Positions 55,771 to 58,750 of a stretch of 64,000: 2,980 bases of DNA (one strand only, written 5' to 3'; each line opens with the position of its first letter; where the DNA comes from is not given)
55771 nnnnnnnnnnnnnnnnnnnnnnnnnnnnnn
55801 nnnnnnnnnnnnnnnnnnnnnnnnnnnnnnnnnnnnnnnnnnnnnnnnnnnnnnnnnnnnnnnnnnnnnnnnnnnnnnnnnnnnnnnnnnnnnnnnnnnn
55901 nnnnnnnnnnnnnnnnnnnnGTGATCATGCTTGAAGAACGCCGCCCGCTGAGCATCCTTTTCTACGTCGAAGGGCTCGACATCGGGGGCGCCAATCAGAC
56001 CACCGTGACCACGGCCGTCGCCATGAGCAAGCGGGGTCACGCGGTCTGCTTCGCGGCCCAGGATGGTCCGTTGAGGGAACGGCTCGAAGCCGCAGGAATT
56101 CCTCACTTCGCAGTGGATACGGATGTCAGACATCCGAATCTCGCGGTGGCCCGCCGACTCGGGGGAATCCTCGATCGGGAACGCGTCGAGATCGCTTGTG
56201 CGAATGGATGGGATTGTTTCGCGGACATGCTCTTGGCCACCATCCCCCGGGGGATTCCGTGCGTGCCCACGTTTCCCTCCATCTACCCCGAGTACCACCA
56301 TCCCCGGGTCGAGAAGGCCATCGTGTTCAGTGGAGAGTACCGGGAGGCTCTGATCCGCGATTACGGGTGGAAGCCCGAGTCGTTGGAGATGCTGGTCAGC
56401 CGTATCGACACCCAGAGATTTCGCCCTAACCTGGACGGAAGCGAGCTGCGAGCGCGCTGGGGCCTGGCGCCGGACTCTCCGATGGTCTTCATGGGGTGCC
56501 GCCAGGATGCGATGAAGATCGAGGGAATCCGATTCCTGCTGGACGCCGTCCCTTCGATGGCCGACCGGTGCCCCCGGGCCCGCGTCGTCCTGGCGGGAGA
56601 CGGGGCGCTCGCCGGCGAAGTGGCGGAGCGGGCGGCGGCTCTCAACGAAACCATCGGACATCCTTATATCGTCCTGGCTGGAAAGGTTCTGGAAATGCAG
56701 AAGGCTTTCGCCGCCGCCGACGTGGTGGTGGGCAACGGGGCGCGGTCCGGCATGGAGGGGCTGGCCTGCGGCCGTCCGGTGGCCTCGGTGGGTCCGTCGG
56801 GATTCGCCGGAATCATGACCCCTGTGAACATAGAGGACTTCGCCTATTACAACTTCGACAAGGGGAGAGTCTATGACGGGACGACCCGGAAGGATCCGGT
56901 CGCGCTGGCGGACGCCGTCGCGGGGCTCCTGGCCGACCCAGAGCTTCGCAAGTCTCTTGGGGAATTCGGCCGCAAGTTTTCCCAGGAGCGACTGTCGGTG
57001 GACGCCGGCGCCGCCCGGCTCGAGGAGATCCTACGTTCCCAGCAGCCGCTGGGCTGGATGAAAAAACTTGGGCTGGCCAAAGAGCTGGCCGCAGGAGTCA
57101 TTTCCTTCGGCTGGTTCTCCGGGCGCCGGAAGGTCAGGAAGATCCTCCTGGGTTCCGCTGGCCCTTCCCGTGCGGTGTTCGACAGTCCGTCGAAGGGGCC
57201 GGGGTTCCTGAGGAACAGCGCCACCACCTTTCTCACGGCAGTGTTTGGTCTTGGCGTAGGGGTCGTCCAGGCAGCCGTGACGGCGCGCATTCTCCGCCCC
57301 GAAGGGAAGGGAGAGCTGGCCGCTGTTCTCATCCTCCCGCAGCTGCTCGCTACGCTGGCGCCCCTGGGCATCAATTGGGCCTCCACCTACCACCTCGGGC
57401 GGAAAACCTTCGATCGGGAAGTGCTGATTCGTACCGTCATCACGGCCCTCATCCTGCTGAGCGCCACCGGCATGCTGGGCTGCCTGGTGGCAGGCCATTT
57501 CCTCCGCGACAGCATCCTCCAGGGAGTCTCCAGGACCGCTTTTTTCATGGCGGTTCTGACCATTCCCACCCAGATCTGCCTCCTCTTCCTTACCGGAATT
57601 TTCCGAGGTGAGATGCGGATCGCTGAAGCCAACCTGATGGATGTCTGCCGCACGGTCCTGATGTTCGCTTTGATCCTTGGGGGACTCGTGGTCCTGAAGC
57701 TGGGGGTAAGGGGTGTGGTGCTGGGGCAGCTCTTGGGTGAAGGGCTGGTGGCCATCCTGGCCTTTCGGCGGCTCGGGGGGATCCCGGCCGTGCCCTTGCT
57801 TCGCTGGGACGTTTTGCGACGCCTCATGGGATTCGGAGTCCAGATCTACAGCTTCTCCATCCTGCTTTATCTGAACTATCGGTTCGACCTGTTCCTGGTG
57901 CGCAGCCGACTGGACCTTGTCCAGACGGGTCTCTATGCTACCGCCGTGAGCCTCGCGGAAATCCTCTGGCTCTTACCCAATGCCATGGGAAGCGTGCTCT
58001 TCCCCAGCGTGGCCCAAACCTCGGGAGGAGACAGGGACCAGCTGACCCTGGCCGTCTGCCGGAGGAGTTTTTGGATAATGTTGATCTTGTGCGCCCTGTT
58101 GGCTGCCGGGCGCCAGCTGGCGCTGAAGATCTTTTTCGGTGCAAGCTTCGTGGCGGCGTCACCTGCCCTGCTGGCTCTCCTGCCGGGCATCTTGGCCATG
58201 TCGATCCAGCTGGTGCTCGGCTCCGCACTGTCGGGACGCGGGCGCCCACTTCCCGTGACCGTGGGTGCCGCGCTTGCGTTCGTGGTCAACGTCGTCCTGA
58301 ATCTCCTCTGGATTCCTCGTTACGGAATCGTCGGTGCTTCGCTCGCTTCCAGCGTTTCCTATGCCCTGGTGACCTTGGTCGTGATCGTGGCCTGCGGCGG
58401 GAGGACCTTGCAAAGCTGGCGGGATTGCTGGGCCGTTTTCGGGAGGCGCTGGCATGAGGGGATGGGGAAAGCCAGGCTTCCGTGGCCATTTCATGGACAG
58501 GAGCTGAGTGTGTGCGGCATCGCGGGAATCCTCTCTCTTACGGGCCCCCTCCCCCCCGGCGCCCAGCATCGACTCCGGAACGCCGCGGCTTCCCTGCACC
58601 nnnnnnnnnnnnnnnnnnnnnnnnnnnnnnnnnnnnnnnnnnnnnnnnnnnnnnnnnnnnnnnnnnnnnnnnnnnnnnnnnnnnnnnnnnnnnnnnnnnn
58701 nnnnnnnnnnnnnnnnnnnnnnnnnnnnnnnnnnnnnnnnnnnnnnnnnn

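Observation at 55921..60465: One stop-free 4.5-kb ORF fuses a GT4 glycosyltransferase, a MOP flippase and an AsnB-type amidotransferase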

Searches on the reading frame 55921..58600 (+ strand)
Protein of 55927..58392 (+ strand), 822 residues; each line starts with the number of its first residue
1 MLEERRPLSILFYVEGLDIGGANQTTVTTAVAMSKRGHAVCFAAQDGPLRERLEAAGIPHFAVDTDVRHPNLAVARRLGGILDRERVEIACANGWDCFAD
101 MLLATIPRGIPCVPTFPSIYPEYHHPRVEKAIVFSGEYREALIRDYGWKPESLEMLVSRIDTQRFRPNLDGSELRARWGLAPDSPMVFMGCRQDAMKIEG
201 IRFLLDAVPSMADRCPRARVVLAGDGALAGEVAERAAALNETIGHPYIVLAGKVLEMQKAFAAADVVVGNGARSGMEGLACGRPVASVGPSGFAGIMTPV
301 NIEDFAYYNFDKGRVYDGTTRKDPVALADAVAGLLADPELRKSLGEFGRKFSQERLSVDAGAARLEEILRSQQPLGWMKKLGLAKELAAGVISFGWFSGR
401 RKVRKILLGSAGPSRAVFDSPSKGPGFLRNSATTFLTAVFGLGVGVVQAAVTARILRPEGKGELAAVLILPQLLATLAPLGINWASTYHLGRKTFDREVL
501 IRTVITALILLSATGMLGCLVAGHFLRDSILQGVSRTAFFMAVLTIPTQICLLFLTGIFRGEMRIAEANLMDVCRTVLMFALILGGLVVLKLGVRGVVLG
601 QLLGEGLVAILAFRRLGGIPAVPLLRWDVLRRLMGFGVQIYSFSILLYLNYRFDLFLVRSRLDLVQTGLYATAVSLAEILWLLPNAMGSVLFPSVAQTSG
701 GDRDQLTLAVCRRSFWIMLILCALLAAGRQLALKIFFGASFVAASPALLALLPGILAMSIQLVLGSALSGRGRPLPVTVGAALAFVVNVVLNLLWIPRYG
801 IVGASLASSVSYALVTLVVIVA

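Call 20: find_related_loci(query=A1, collection=genome_contigs, flank=4000)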
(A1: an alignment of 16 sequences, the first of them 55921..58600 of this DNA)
Query A1 (893 aa) in genome_contigs; peptide patterns used: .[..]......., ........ (x = any residue, [..] = any of these).
94 stretches matched a pattern; 2 encode a relative of the query (tblastn E <= 1e-3); 2 distinct loci.
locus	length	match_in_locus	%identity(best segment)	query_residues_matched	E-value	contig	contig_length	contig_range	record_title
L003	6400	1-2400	68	25-824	0e+0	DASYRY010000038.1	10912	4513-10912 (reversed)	MAG TPA_asm: Candidatus Polarisedimenticolia bacterium isolate SMAG_U4523 k141_1259963, whole genome shotgun sequence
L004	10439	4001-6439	67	12-824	0e+0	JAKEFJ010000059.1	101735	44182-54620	MAG: Acidobacteria bacterium isolate PMV_2.74 PMV_2.74.k101_511468, whole genome shotgun sequence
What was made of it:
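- On Clade-specific GT4-Wzx two-domain protein: Two Acidobacteriota MAGs (call 20).
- Tried and rejected: Only two distant Acidobacteriota MAGs matched (call 20).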

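Call 49: search_protein_representatives(protein=window:55927-58392:+)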
Query: 822 residues. Proteins with E-value up to 0.001 (for the whole library): 22121; up to 1e-10: 7298; up to 1e-30: 713. The best 150 are listed.
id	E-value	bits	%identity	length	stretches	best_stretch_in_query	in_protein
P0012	0.0e+00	1079.8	62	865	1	3-822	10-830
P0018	5.7e-148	510.9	62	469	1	401-822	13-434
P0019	3.2e-112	392.7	71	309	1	551-822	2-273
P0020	2.5e-98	346.8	56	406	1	418-721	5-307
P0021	5.1e-86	306.0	41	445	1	6-388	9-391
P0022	9.6e-86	305.1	60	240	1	5-233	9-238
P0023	3.4e-74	266.9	38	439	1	6-361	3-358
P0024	1.8e-71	257.9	40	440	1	432-820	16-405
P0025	9.5e-66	239.0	40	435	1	428-819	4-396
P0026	7.8e-61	222.8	33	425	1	9-360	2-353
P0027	2.0e-55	204.9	54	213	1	426-634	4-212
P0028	2.1e-54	201.5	36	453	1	422-819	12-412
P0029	2.0e-53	198.2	31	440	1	423-817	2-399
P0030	2.5e-53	197.9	35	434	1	431-818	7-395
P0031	3.5e-53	197.4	34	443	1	423-820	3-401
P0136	1.8e-40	155.4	31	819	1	427-819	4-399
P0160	1.1e-39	152.9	32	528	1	418-818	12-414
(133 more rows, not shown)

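Call 50: find_encoding_contigs(protein=P0021, flank=4000, max_places=3)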
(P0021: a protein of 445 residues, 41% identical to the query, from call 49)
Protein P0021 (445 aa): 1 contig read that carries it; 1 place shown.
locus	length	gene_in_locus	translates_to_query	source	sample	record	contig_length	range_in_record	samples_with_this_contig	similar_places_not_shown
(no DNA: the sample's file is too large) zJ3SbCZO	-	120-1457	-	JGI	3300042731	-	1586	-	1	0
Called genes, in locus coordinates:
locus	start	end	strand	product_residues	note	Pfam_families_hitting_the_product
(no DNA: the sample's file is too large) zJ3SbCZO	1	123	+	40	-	?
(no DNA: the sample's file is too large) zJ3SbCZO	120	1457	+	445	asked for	PF13439:Glyco_transf_4, PF00534:Glycos_transf_1 (weak), PF13692:Glyco_trans_1_4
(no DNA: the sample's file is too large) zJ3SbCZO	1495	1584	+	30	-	?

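Call 51: find_encoding_contigs(protein=P0018, flank=4000, max_places=3)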
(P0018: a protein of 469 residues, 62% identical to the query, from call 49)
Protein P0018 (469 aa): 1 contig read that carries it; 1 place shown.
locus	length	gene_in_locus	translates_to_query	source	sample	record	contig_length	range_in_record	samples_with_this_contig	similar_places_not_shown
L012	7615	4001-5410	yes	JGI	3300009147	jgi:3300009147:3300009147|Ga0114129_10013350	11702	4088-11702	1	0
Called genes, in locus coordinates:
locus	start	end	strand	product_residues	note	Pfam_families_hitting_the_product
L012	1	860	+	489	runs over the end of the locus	PF04932:Wzy_C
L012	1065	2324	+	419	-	PF07719:TPR_2 (faint), PF13414:TPR_11 (faint), PF13424:TPR_12 (faint), PF13428:TPR_14 (faint), PF14559:TPR_19 (faint), PF13181:TPR_8 (faint), PF13176:TPR_7 (faint), PF23914:TPR_CcmH_CycH (faint), +1 more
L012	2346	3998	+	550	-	PF02543:Carbam_trans_N, PF16861:Carbam_trans_C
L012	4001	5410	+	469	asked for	PF13440:Polysacc_synt_3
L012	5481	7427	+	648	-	PF13522:GATase_6, PF13537:GATase_7, PF00733:Asn_synthase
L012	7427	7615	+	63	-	?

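Call 69: search_protein_families(library=pfam, proteins=[P0136, P0160, P0018, P0021], max_evalue=0.0001)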
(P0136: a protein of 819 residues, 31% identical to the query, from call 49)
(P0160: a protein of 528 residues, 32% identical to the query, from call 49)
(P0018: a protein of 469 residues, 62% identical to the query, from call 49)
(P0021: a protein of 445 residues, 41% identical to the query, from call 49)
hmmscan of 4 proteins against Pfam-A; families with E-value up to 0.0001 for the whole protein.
P0136 (819 aa): 7 families
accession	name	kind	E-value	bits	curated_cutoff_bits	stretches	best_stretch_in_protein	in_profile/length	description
PF13440.11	Polysacc_synt_3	-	2.1e-22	80.2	23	1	29-323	2-290/293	Polysaccharide biosynthesis protein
PF00534.26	Glycos_transf_1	-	1.1e-20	74.3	26.4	1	634-797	9-170/172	Glycosyl transferases group 1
PF01943.22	Polysacc_synt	-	4.7e-20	72.6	28.2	1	5-276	2-272/274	Polysaccharide biosynthesis protein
PF13579.12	Glyco_trans_4_4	-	2.4e-16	60.9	29.7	1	455-616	6-156/158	Glycosyl transferase 4-like domain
PF13692.12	Glyco_trans_1_4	-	3.7e-16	60.1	27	1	642-785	3-142/142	Glycosyl transferases group 1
PF13439.12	Glyco_transf_4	-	1.2e-13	51.8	28.5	1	456-617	8-164/170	Glycosyltransferase Family 4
PF03023.19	MurJ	-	5e-11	42.3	27.4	1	120-405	105-402/451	Lipid II flippase MurJ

P0160 (528 aa): 2 families
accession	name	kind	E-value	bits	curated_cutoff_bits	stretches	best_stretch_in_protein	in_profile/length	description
PF13440.11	Polysacc_synt_3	-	1.6e-12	47.7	23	1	45-341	2-292/293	Polysaccharide biosynthesis protein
PF01943.22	Polysacc_synt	-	4.3e-12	46.5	28.2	1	29-291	10-271/274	Polysaccharide biosynthesis protein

P0018 (469 aa): 1 family
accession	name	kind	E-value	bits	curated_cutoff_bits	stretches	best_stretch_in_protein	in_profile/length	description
PF13440.11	Polysacc_synt_3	-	1.2e-10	41.6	23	1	63-357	1-292/293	Polysaccharide biosynthesis protein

P0021 (445 aa): 3 families
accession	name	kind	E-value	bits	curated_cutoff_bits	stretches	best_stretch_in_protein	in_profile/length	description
PF13692.12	Glyco_trans_1_4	-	2.4e-09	38.1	27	1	189-293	2-107/142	Glycosyl transferases group 1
PF13439.12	Glyco_transf_4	-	1.4e-08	35.4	28.5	1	22-124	1-108/170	Glycosyltransferase Family 4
PF00534.26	Glycos_transf_1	-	1.2e-06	28.6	26.4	1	183-346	10-164/172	Glycosyl transferases group 1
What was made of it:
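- Closest known: Reverse-order Wzx-GT4 fusion. Same: The same two domain families in one polypeptide (calls 49, 69).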
